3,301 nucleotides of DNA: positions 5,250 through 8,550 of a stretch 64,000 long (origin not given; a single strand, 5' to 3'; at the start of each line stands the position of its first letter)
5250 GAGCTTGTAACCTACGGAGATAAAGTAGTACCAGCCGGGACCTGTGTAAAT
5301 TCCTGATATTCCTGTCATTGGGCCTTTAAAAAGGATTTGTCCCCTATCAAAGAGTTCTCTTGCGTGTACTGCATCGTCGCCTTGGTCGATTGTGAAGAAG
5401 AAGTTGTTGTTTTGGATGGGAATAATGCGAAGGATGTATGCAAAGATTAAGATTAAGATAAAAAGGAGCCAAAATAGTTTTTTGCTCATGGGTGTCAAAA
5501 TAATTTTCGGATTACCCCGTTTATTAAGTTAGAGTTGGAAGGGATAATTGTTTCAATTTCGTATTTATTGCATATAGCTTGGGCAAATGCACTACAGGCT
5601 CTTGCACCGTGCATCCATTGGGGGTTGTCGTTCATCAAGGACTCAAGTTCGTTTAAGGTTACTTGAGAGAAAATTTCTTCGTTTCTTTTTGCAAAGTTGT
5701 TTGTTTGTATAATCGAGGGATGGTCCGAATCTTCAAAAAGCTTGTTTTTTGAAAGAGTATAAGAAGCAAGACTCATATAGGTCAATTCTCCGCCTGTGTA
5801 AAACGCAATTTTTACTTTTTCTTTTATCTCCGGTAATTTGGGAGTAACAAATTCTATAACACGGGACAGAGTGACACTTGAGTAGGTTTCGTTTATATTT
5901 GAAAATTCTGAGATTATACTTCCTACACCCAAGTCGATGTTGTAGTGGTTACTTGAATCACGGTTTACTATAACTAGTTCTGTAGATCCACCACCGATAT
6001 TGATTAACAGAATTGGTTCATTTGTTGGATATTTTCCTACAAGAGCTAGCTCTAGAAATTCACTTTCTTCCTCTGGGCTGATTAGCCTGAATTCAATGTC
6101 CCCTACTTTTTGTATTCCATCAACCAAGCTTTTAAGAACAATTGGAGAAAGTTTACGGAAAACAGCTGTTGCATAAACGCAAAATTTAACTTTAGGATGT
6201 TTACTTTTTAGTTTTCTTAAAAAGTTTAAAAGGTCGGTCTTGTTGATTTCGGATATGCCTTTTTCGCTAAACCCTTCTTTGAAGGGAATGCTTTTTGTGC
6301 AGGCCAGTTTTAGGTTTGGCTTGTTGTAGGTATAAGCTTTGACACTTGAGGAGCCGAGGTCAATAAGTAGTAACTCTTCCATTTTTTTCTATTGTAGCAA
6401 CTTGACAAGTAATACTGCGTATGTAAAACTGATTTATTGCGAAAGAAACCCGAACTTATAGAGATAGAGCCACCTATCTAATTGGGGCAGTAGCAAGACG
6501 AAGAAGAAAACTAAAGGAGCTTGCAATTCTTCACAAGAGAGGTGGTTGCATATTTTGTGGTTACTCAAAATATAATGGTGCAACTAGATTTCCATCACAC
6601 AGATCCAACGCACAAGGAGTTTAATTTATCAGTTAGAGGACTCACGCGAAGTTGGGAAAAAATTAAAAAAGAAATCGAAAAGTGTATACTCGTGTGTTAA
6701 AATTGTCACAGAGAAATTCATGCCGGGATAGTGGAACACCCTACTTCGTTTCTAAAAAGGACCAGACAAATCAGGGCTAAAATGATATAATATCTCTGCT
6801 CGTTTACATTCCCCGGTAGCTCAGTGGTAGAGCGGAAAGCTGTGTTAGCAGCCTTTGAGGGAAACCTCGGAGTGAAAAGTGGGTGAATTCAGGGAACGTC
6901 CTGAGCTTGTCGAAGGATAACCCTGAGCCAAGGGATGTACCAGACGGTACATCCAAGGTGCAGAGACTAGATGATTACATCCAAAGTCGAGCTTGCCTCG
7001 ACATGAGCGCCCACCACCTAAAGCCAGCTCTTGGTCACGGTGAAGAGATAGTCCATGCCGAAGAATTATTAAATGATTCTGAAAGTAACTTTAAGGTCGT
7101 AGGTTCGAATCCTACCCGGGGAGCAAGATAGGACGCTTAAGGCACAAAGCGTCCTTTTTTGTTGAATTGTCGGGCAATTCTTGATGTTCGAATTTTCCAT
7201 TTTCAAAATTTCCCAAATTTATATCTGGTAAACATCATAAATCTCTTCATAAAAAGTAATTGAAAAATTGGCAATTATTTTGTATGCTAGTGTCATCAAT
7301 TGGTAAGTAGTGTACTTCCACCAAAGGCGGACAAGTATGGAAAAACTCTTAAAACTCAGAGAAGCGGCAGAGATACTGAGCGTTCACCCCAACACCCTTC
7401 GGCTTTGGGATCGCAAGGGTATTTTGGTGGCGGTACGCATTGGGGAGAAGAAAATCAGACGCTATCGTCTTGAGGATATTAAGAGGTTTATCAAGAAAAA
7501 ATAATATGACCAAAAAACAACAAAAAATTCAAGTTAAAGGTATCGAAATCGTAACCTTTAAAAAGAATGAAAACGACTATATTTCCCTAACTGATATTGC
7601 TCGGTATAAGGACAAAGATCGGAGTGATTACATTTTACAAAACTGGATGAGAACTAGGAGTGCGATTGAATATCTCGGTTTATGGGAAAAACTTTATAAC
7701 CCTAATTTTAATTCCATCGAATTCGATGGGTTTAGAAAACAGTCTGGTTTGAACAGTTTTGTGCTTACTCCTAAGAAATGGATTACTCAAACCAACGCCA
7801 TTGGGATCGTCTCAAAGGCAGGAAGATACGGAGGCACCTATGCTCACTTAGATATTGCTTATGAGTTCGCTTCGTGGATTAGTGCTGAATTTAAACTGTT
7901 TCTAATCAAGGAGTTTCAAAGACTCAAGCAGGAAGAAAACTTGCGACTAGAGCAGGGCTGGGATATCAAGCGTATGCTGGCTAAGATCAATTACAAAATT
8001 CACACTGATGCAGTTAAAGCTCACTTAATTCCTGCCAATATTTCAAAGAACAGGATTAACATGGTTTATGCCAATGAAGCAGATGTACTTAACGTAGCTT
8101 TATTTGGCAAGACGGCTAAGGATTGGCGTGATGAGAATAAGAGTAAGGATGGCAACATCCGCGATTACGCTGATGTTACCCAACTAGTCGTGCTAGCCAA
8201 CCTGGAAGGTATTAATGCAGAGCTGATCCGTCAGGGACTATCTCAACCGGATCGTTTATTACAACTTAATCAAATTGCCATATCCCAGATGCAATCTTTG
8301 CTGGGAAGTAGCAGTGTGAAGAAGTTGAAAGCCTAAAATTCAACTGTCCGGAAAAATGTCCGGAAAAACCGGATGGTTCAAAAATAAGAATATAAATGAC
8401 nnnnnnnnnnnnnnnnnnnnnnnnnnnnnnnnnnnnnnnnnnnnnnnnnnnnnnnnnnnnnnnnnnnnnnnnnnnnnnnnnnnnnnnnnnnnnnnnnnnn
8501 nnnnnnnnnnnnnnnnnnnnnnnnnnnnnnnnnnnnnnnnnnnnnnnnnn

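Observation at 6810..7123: tRNA-Asn(GUU) split by a 242-nt group I intron in the anticodon loop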

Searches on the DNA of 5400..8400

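Call 46: search_rna_families(source=window, start=5400, end=8400, threshold=evalue, max_evalue=1)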
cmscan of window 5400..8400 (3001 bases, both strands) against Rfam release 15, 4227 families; matches with E-value up to 1: 2.
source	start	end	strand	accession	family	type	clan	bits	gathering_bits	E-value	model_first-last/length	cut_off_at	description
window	6832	7073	+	RF00028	Intron_gpI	Intron;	-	61.3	50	1.9e-14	1-253/253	no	Group I catalytic intron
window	7215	7261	+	RF02824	LPR10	Gene; sRNA;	-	21.8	69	0.87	1-94/94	no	Legionella RNA 10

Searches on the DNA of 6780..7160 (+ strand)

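Call 8: search_dna_similar(query=window:6780-7160:+, collection=phages, mode=distant, max_evalue=0.001)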
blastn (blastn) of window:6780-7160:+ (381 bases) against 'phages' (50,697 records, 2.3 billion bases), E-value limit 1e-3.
Records with a match: 1; places in all: 1; records where one place covers at least 80% of the query: 0.
Best place of each record, by identity: 95-99% 1.
By first word of the organism name: Bacteriophage 1.
By host as written in the record: - 1.
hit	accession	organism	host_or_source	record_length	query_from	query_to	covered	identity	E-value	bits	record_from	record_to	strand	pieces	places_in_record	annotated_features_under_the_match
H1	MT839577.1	Bacteriophage sp.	human fecal samples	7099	307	338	8%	96.9%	6e-5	55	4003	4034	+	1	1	record has no annotation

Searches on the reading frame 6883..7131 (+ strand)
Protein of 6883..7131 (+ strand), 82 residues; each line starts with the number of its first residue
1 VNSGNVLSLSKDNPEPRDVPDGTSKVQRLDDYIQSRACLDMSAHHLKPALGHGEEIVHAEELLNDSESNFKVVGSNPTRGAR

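Call 62: search_protein_families(library=pfam, proteins=[window:6883-7131:+], max_evalue=0.01)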
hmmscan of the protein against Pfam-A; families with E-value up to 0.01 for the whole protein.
window:6883-7131:+ (82 aa): 0 families
